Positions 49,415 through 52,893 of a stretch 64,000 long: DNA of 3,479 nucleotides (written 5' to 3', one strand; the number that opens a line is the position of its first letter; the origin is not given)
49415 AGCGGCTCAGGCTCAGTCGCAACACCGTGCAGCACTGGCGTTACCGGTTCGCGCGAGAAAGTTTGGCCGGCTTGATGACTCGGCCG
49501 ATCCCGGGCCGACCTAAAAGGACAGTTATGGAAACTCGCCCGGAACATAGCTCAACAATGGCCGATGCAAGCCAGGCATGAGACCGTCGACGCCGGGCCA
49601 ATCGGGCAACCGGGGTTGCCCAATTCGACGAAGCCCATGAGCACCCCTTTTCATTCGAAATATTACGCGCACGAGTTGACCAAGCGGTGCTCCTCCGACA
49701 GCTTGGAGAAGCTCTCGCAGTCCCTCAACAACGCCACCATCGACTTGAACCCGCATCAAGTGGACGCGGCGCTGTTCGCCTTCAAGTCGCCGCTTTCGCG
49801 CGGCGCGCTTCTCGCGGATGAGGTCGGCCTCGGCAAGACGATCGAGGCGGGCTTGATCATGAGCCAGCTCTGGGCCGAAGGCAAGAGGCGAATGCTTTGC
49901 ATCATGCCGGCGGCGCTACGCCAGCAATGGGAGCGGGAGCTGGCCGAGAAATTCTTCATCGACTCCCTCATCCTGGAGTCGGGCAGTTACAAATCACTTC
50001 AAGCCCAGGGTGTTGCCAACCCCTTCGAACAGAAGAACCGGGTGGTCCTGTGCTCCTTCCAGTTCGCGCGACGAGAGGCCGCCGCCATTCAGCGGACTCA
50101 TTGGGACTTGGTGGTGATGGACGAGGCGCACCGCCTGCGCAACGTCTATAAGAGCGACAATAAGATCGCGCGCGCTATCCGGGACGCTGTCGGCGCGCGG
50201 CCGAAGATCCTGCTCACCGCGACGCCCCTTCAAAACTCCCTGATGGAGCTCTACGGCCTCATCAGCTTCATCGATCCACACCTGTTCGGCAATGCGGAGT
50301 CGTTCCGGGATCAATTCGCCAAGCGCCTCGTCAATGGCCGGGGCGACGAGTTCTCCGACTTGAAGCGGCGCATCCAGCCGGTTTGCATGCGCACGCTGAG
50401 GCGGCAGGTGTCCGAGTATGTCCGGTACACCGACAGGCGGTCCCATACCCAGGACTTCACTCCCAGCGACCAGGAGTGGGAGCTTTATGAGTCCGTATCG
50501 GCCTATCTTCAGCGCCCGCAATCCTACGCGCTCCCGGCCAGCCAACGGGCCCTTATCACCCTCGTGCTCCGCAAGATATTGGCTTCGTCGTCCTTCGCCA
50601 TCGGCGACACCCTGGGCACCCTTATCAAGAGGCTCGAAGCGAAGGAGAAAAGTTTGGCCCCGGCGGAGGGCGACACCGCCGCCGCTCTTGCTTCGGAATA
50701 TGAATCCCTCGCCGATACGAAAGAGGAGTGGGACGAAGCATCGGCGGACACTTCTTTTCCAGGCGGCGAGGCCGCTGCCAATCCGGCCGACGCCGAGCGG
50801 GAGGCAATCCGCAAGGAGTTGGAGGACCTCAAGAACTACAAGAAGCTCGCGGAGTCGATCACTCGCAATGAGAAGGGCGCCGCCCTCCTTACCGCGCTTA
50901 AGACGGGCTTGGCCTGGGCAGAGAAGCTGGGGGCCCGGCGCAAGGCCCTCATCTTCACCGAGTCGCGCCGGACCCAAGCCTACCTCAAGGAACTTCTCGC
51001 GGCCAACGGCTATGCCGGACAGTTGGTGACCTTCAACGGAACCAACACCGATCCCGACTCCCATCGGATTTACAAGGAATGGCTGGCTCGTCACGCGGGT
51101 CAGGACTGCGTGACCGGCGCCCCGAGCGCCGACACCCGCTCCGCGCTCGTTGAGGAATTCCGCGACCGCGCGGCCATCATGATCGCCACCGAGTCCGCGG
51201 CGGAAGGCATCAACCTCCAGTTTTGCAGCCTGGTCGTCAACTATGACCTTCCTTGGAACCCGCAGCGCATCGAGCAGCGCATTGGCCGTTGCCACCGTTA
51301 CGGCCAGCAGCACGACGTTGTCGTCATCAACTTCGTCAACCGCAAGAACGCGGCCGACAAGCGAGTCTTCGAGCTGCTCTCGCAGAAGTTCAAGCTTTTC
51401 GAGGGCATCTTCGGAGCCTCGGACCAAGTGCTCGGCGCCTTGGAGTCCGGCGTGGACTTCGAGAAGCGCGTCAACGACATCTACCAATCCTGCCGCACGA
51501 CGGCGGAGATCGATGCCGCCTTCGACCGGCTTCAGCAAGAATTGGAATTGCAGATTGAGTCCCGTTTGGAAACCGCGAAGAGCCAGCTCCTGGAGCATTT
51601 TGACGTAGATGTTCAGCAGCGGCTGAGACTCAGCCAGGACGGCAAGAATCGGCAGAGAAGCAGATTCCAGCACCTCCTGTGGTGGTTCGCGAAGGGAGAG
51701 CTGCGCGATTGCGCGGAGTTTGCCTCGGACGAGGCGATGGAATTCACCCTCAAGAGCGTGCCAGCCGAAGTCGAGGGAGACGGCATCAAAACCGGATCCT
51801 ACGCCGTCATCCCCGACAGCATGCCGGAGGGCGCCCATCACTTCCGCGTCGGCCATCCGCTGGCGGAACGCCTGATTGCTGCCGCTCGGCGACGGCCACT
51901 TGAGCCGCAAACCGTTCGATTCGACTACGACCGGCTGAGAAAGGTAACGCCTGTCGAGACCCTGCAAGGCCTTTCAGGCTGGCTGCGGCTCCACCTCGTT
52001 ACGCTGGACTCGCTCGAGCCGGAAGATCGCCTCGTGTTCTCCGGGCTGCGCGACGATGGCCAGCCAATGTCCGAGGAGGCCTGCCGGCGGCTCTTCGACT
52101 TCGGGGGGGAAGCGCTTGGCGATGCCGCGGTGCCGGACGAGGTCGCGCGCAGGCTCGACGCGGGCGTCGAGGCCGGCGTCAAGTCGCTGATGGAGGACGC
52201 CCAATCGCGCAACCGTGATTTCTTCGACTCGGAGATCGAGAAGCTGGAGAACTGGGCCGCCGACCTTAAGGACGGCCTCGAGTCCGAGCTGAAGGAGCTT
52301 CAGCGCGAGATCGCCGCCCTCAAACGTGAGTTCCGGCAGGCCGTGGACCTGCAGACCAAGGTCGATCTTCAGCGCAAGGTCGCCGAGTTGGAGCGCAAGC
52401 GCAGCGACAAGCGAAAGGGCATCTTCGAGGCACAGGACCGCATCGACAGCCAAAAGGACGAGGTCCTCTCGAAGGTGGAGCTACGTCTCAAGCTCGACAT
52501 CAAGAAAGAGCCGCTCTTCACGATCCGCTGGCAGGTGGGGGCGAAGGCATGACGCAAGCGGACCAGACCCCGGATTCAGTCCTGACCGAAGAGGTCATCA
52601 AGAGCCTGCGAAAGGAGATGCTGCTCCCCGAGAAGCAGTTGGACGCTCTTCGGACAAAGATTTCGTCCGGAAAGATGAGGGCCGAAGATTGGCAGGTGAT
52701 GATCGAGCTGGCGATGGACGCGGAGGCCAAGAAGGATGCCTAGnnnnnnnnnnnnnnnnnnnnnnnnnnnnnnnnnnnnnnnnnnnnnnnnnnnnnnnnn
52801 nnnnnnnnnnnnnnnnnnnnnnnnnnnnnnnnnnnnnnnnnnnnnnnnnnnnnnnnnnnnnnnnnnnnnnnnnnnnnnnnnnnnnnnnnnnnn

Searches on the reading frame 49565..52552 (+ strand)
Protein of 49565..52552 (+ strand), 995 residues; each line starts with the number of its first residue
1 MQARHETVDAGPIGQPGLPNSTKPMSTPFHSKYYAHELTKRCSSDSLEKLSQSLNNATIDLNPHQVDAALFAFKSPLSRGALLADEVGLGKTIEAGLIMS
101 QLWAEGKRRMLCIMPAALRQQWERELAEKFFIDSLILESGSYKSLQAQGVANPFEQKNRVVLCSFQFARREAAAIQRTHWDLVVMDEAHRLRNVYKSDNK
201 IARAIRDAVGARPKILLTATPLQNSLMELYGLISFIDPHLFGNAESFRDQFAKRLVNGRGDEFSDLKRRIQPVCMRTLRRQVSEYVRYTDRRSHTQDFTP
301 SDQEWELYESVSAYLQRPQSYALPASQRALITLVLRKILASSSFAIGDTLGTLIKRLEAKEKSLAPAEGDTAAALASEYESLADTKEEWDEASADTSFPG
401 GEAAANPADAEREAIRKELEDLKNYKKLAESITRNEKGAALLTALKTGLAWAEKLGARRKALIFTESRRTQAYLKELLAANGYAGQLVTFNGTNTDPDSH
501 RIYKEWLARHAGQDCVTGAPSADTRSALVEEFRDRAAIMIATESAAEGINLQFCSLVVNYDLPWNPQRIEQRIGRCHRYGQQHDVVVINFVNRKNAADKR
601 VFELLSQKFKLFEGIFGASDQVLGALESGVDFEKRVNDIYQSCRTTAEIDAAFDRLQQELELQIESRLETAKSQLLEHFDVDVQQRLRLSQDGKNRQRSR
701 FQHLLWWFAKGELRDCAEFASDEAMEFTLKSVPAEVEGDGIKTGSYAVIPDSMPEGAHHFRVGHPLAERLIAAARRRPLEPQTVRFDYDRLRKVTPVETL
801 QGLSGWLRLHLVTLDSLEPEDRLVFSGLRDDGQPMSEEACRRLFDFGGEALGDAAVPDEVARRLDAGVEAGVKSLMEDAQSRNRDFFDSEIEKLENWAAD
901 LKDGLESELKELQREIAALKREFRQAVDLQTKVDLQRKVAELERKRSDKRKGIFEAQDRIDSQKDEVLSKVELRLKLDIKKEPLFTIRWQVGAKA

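Call 4: search_protein_families(library=pfam, proteins=[window:49565-52552:+], max_evalue=0.01)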
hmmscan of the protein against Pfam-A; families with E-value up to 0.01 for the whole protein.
window:49565-52552:+ (995 aa): 6 families
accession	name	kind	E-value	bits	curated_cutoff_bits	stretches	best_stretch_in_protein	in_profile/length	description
PF00176.29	SNF2-rel_dom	-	2.1e-37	129.3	24.9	1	78-314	17-252/290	SNF2-related domain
PF00271.37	Helicase_C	-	4.4e-18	66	23.5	1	481-580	12-110/110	Helicase conserved C-terminal domain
PF04851.21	ResIII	-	1e-09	38.9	22.5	1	76-221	21-162/164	Type III restriction enzyme, res subunit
PF00270.35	DEAD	-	4e-07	30.4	26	1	81-222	17-161/167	DEAD/DEAH box helicase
PF13872.12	AAA_34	-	0.00014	21.3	27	1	78-202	60-198/306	P-loop containing NTP hydrolase pore-1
PF13307.12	Helicase_C_2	-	0.0065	17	25.3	0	501-572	24-106/170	Helicase C-terminal domain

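Call 5: search_protein_families(library=padloc, proteins=[window:49565-52552:+], max_evalue=0.01)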
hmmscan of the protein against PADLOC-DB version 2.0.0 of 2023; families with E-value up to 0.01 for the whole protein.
window:49565-52552:+ (995 aa): 51 families (the best 25 are shown)
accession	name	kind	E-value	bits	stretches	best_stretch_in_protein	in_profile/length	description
PDLC02619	DrmD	-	4.6e-217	721.2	2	52-682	24-636/872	DrmD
PDLC02500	BrxHI|BrxHII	-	5.1e-69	231.8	2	513-689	507-680/933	BrxHI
PDLC02621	DrmD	-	1e-65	220.6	1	18-964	79-1006/1040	DrmD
PDLC00659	HmaA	-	3.3e-58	195.4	1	54-611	98-641/1176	SNF2 helicase / DEAD-box helicase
PDLC02623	DrmD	-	9.1e-57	190.5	3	522-627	564-671/1040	DrmD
PDLC02504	BrxHI|BrxHII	-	8.1e-55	184.2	1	53-659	102-663/971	BrxHII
PDLC02843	DpdE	-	2.2e-51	172.9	2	53-254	151-332/1091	DpdE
PDLC02620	DrmD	-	2.1e-44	149.8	1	52-611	91-608/1060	DrmD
PDLC02840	DpdE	-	1.2e-42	144.4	2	53-255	152-334/1091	DpdE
PDLC00633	ZorD1|ZorD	-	1.3e-39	134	2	56-281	442-661/908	"SWI2/SNF2 helicase, Mrr-like nuclease"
PDLC02572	DrmA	-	1.7e-39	133.5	1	81-597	138-640/1043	DrmA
PDLC00631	ZorD1|ZorD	-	6.7e-36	121.5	2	32-311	413-703/1071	"SWI2/SNF2 helicase, Mrr-like nuclease"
PDLC02846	DpdE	-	2.1e-35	119.9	2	22-272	128-371/1034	DpdE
PDLC02632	DrmD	-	4.8e-35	119.2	1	59-601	122-647/662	DrmD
PDLC02633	DrmD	-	6.5e-33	111.7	1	53-592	118-642/839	DrmD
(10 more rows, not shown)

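Call 6: search_protein_families(library=ncbifam, proteins=[window:49565-52552:+], max_evalue=0.01)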
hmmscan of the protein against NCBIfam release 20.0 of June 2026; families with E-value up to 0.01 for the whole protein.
window:49565-52552:+ (995 aa): 23 families
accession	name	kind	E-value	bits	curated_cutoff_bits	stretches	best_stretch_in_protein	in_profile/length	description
NF038318.1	DISARM_DrmD_b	equivalog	3.4e-218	726.9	950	2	52-692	21-643/868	DISARM system SNF2-like helicase DrmD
NF038317.1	DISARM_DrmD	equivalog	1.9e-86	291.3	610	1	34-964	81-990/1021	DISARM system SNF2-like helicase DrmD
NF041062.1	DpdE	equivalog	5.2e-62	210.1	500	1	39-614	136-678/1048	protein DpdE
NF003426.0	PRK04914.1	equivalog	3.1e-48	164.7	576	2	42-250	135-345/959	RNA polymerase-associated protein RapA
NF042964.1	phospholipD_antiphage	equivalog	7.3e-46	156.9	1100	2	521-625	730-835/895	phospholipase D-like domain-containing anti-phage protein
NF058637.1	helic_SCO1167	equivalog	1.4e-37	129.2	1200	2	77-276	487-678/932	SCO1167/SCO6262 family helicase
NF041790.1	anti-phage_ZorD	equivalog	7.8e-29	100.2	1500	2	58-319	579-865/1035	type I Zorya anti-phage system protein ZorD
NF053675.1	pilus_reg_Snf2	equivalog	3.8e-25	88.2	1100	2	80-254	605-769/1029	pilus expression-regulating Snf2 family helicase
NF053631.1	RNA_helic_CshA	equivalog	8.7e-09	34.7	646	1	516-606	267-356/434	degradosome RNA helicase CshA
NF008744.0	PRK11776.1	equivalog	8.8e-09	34.4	524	1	473-598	232-353/460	ATP-dependent RNA helicase DbpA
NF053711.1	RNA_heli_RhlE1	exception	1.3e-08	34.1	750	1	459-587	220-346/434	RNA helicase RhlE1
NF002340.1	PRK01297.1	equivalog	2.2e-08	33.3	564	1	474-596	240-358/372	ATP-dependent RNA helicase RhlB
NF008394.0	PRK11192.1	equivalog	1.1e-07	31.1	507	1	518-585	279-347/441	ATP-dependent RNA helicase SrmB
NF003419.0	PRK04837.1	equivalog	1.1e-07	31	588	1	452-584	224-355/424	ATP-dependent RNA helicase RhlB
NF008642.0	PRK11634.1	equivalog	3.5e-07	29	989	1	530-594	289-352/628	DEAD/DEAH family ATP-dependent RNA helicase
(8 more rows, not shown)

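Call 101: search_dna_similar(query=window:49565-52552:+, collection=plasmids, mode=protein, max_rows=25, max_evalue=1e-100)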
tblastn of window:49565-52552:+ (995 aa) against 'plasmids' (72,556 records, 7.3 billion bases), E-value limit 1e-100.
Records with a match: 45; places in all: 45; records where one place covers at least 80% of the query: 30.
Best place of each record, by identity: <60% 45.
By first word of the organism name: Salmonella 15; Klebsiella 11; Roseomonas 2; Escherichia 2; Cupriavidus 1; Rhizobium 1; Planctomycetes 1; Deinococcus 1; Hymenobacter 1; Blastomonas 1; and 9 more.
By predicted mobility (MOB-suite, as given by PLSDB): conjugative 28; non-mobilizable 13; mobilizable 4.
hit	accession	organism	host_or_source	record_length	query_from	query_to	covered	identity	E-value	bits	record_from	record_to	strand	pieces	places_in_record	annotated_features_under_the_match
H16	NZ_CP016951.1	Cupriavidus taiwanensis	Mimosa,single cell,nodules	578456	15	991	98%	49.1%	0e+0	868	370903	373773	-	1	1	SNF2-related protein | helix-turn-helix domain-containing protein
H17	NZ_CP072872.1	Rhizobium sp. NLR16a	lentil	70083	27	991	97%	49.4%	0e+0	875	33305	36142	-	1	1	SNF2-related protein | helix-turn-helix domain-containing protein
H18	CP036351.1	Planctomycetes bacterium K2D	-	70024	21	992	98%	48.5%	0e+0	875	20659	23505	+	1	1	rapA: RNA polymerase-associated protein RapA | Helix-turn-helix domain protein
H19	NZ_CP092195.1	Deinococcus sp. KNUC1210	Setaria viridis,cell ...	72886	25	991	97%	48.2%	0e+0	828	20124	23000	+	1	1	SNF2-related protein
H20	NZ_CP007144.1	Hymenobacter swuensis DY53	-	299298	16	991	98%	44.9%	0e+0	748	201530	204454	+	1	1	SNF2-related protein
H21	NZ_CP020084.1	Blastomonas fulva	Cell culture,microcystis culture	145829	27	991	97%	44.5%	0e+0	769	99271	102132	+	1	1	SNF2-related protein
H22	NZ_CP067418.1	Aeromonas media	cell culture,water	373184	25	991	97%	43.8%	0e+0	753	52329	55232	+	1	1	SNF2-related protein | helix-turn-helix domain-containing protein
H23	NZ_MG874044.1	Salmonella sp.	-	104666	27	991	97%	43.6%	0e+0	746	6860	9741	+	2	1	helix-turn-helix domain-containing protein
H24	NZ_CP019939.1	Ketogulonicigenium robustum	cell culture,soil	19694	27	992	97%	43.3%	0e+0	699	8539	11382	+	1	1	SNF2-related protein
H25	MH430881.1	Salmonella enterica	-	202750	27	991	97%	43.3%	0e+0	745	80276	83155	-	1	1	rapA_1: RNA polymerase-associated protein RapA | hypothetical protein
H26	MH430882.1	Salmonella enterica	-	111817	27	991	97%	43.3%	0e+0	745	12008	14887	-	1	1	rapA_2: RNA polymerase-associated protein RapA | hypothetical protein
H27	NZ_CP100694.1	Salmonella enterica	Homo sapiens,stool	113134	27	991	97%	43.3%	0e+0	745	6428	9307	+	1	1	SNF2-related protein | helix-turn-helix domain-containing protein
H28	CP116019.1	Salmonella enterica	cell culture,pig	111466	27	991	97%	43.3%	0e+0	745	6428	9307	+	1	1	SNF2-related protein | helix-turn-helix domain-containing protein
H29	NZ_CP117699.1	Salmonella enterica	Homo sapiens,tissue sample,leg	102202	27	991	97%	43.3%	0e+0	745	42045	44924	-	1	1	SNF2-related protein | helix-turn-helix domain-containing protein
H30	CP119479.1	Salmonella enterica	Product-Raw-Ground, Comminuted or ...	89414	27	991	97%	43.3%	0e+0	745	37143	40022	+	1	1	SNF2-related protein | helix-turn-helix domain-containing protein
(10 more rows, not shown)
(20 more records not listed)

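Call 102: get_annotated_region(hit=H27, flank=9000)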
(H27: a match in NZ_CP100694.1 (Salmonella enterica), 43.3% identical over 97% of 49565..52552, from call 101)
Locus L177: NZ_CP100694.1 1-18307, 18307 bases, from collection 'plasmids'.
description: Salmonella enterica subsp. enterica serovar London strain R18.1595 plasmid pR18.1595_113k, complete sequence
organism: Salmonella enterica (NCBI taxid 149390)
taxonomy: Bacteria; Pseudomonadota; Gammaproteobacteria; Enterobacterales; Enterobacteriaceae; Salmonella; Salmonella enterica
host: -; source: Homo sapiens,stool; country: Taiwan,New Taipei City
typing (MOB-suite, as given by PLSDB): conjugative; replicon IncFIB; relaxase MOBC; mating-pair formation MPF_T
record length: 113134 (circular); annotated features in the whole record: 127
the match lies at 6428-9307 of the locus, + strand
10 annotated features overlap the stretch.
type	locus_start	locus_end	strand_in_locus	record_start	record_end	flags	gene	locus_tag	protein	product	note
CDS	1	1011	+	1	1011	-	-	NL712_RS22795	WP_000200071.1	RepB family plasmid replication initiator protein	GO:0006270 - DNA replication initiation [Evidence IEA]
CDS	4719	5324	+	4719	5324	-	-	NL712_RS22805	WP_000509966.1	recombinase family protein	GO:0006310 - DNA recombination [Evidence IEA]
CDS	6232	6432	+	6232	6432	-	-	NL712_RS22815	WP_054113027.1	helix-turn-helix domain-containing protein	-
CDS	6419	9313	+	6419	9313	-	-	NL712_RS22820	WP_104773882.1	SNF2-related protein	-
CDS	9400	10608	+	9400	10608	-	-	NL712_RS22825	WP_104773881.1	IS256 family transposase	-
CDS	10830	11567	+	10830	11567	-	-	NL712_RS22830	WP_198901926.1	Abi family protein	-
CDS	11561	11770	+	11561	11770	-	-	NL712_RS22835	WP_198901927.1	hypothetical protein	-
CDS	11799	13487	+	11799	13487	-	-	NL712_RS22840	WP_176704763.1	site-specific DNA-methyltransferase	GO:0006306 - DNA methylation [Evidence IEA]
CDS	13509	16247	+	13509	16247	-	-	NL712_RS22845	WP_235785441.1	DEAD/DEAH box helicase family protein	-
CDS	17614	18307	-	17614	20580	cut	-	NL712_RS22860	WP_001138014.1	Tn3-like element TnAs1 family transposase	-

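Call 103: get_annotated_region(hit=H17, flank=9000)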
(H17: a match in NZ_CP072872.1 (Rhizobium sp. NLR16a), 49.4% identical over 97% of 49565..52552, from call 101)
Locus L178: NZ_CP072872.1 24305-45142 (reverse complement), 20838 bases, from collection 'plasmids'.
description: Rhizobium sp. NLR16a plasmid p7, complete sequence
organism: Rhizobium sp. NLR16a (NCBI taxid 2731112)
taxonomy: Bacteria; Pseudomonadota; Alphaproteobacteria; Hyphomicrobiales; Rhizobiaceae; Rhizobium; Rhizobium sp. NLR16a
host: -; source: lentil; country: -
typing (MOB-suite, as given by PLSDB): conjugative; relaxase MOBP; mating-pair formation MPF_T
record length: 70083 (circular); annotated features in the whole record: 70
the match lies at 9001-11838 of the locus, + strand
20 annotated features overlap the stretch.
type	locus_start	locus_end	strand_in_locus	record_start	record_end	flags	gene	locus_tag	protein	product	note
CDS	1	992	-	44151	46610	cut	-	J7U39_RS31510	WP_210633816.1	VirB4 family type IV secretion/conjugal transfer ATPase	-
CDS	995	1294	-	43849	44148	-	-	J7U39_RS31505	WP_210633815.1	VirB3 family type IV secretion system protein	-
CDS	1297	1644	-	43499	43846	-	-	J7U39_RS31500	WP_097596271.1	TrbC/VirB2 family protein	-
CDS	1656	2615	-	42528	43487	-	-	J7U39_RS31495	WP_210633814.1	lytic transglycosylase domain-containing protein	-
CDS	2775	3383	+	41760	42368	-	-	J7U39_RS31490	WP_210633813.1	hypothetical protein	-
CDS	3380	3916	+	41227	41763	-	-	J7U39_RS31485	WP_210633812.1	thermonuclease family protein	-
CDS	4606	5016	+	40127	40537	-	-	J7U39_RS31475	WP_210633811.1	hypothetical protein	-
CDS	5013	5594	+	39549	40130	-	-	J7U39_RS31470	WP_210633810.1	hypothetical protein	-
CDS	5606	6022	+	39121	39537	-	-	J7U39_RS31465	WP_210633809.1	hypothetical protein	-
CDS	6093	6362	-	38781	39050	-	-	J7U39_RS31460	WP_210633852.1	hypothetical protein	-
CDS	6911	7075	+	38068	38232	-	-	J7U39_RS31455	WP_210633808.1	hypothetical protein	-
CDS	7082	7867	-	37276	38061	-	-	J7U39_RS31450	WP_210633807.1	NYN domain-containing protein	-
CDS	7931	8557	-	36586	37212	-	-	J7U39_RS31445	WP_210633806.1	recombinase family protein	GO:0006310 - DNA recombination [Evidence IEA]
CDS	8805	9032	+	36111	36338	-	-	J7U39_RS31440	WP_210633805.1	helix-turn-helix domain-containing protein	-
CDS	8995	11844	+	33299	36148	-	-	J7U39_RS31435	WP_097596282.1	SNF2-related protein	-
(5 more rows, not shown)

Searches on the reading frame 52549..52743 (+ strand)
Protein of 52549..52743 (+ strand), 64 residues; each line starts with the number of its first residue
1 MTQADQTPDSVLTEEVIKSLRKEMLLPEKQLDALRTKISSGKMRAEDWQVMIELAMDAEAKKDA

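Call 80: search_protein_families(library=pfam, proteins=[window:52549-52743:+], max_evalue=0.01)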
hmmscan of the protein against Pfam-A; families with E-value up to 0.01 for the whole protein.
window:52549-52743:+ (64 aa): 0 families

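Call 91: search_protein_families(library=phrogs, proteins=[window:52549-52743:+], max_evalue=0.01)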
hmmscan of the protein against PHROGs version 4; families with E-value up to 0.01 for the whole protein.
window:52549-52743:+ (64 aa): 0 families
